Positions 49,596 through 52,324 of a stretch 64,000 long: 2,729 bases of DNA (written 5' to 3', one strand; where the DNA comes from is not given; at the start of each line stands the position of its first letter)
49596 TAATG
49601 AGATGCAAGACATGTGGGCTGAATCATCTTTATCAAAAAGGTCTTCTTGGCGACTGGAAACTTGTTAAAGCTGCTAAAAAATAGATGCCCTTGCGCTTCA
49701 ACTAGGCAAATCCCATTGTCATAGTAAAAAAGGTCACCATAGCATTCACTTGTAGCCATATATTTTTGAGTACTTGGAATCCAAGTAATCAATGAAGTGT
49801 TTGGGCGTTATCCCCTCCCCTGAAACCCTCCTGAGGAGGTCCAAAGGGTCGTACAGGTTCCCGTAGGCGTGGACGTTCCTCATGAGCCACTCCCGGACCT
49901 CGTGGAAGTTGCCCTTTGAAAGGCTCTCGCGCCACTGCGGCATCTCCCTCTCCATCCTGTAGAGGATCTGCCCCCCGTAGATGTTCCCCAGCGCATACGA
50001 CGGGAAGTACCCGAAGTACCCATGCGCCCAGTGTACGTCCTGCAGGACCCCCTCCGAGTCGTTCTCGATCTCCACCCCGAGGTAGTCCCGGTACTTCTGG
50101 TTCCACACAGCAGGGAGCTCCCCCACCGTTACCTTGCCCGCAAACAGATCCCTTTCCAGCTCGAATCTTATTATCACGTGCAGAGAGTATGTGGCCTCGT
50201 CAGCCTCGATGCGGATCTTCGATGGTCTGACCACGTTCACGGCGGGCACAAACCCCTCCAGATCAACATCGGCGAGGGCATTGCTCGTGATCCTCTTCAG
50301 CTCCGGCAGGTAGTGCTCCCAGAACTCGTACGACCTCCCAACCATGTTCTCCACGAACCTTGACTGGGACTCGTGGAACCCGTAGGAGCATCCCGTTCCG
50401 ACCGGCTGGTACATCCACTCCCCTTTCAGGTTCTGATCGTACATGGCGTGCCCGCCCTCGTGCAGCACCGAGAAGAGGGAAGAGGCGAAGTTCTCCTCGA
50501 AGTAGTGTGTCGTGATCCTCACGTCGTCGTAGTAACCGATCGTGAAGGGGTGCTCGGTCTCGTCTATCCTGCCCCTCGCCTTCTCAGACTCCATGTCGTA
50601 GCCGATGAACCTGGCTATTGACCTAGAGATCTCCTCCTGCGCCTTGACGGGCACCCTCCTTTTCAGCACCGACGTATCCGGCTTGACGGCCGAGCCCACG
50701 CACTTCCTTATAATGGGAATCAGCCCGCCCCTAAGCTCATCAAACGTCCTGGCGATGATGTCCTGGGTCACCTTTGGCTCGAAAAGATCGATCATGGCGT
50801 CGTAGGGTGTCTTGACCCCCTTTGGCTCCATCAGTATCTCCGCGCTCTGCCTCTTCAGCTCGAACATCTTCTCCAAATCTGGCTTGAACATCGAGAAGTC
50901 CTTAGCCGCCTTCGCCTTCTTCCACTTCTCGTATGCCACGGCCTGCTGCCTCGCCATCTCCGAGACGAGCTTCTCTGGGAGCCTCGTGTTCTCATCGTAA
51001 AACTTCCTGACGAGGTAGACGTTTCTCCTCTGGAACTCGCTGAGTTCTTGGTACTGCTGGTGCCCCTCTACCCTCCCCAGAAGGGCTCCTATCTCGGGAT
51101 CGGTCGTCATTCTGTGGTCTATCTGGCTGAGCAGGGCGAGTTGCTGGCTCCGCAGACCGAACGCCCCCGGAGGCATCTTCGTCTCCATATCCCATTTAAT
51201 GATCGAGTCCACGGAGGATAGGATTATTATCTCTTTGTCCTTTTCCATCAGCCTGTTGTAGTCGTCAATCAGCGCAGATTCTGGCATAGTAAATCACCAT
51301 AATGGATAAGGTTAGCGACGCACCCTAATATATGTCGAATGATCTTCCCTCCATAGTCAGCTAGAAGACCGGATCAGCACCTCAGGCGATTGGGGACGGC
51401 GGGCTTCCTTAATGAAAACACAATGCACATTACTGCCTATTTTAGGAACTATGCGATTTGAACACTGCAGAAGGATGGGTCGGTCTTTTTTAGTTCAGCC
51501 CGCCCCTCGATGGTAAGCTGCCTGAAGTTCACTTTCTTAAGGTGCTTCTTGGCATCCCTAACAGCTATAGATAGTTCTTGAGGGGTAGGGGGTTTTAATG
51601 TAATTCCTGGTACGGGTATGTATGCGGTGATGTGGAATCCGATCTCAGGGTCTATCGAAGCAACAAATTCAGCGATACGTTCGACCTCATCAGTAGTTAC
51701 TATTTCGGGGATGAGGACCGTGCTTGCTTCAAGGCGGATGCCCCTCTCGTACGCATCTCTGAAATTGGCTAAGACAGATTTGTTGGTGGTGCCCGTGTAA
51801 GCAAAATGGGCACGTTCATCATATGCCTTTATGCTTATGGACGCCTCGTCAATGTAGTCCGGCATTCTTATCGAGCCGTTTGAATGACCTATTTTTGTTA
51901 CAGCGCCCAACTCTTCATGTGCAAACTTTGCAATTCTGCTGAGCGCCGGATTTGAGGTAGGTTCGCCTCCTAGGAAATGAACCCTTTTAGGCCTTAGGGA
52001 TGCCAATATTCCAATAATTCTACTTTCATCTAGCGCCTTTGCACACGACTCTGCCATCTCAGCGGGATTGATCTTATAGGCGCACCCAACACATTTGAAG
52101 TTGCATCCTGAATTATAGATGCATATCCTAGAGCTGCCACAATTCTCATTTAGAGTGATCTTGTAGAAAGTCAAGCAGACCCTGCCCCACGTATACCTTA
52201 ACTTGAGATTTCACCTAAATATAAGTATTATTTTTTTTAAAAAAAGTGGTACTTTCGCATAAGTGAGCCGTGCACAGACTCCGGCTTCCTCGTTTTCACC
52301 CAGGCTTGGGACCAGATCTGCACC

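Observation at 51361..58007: Five direct copies of the 23S rRNA 3' end plus trailer punctuate a 6.6-kb gene block downstream of the rRNA operon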

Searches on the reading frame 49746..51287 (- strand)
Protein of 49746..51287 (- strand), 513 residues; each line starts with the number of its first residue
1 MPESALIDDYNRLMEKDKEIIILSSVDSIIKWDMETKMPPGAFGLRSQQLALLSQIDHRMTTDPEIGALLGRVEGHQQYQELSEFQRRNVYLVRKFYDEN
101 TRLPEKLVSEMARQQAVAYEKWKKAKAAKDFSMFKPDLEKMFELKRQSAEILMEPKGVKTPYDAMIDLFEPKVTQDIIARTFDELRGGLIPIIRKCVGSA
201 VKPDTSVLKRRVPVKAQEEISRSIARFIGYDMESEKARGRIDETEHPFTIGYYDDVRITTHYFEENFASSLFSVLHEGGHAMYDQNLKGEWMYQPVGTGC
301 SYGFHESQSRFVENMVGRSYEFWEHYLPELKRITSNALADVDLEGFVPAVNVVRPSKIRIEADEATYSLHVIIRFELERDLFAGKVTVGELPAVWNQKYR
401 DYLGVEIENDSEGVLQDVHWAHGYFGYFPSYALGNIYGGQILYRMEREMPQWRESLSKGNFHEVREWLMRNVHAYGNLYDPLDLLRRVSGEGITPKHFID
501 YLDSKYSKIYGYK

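Call 9: search_protein_families(library=pfam, proteins=[window:49746-51287:-], max_evalue=0.01)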
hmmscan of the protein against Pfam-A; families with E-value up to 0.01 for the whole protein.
window:49746-51287:- (513 aa): 1 family
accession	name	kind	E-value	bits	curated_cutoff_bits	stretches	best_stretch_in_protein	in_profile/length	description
PF02074.21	Peptidase_M32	-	2.9e-181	603.8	25.1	1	13-506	2-489/489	Carboxypeptidase Taq (M32) metallopeptidase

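Call 71: find_encoding_contigs(protein=window:49746-51287:-, flank=8000, max_places=8)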
Protein window:49746-51287:- (513 aa): 8 contigs read that carry it; 3 places shown.
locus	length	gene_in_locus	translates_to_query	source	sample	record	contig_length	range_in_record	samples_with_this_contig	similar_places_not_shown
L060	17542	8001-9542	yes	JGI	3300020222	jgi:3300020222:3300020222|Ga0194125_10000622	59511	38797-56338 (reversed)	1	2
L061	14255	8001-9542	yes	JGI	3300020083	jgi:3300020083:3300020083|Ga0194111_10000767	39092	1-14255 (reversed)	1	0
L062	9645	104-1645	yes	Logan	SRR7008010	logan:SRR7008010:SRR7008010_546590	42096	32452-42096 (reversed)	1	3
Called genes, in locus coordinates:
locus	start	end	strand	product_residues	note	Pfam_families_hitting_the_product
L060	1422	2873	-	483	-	PF00478:IMPDH, PF00571:CBS, PF03060:NMO, PF01645:Glu_synthase, PF01070:FMN_dh (weak)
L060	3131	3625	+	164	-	-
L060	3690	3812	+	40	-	-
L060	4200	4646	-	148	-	PF01850:PIN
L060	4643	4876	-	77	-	PF04014:MazE_antitoxin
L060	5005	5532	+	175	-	-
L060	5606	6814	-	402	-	PF01676:Metalloenzyme, PF10143:PhosphMutase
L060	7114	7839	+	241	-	PF13353:Fer4_12 (weak), PF04055:Radical_SAM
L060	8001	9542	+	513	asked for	PF02074:Peptidase_M32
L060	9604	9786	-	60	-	-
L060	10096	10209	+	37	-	-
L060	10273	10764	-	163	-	PF04068:Fer4_RLI (weak), PF04034:Ribo_biogen_C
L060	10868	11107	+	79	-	PF01037:AsnC_trans_reg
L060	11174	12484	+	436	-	PF22641:TiaS_TCKD, PF08489:TiaS_FLD, PF01336:tRNA_anti-codon (weak), PF23783:Zn_ribbon_TiaS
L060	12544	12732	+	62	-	PF21838:DUF6897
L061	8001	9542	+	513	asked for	PF02074:Peptidase_M32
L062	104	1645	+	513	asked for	PF02074:Peptidase_M32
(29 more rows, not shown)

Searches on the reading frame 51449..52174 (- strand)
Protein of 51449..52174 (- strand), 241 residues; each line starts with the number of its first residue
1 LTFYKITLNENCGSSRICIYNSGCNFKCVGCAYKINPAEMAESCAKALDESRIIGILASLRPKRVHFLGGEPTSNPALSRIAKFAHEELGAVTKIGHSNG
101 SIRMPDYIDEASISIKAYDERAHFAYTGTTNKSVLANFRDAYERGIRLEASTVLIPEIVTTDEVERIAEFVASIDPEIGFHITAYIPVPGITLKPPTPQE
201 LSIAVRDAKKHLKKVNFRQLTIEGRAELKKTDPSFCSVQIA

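Call 9: search_protein_families(library=pfam, proteins=[window:51449-52174:-], max_evalue=0.01)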
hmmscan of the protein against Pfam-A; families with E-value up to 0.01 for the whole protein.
window:51449-52174:- (241 aa): 2 families
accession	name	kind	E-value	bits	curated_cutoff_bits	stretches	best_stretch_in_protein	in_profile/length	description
PF04055.27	Radical_SAM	-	1e-11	45.7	29.5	1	22-171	5-166/166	Radical SAM superfamily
PF13353.11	Fer4_12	-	1.8e-07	32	22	1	15-86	6-78/137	4Fe-4S single cluster domain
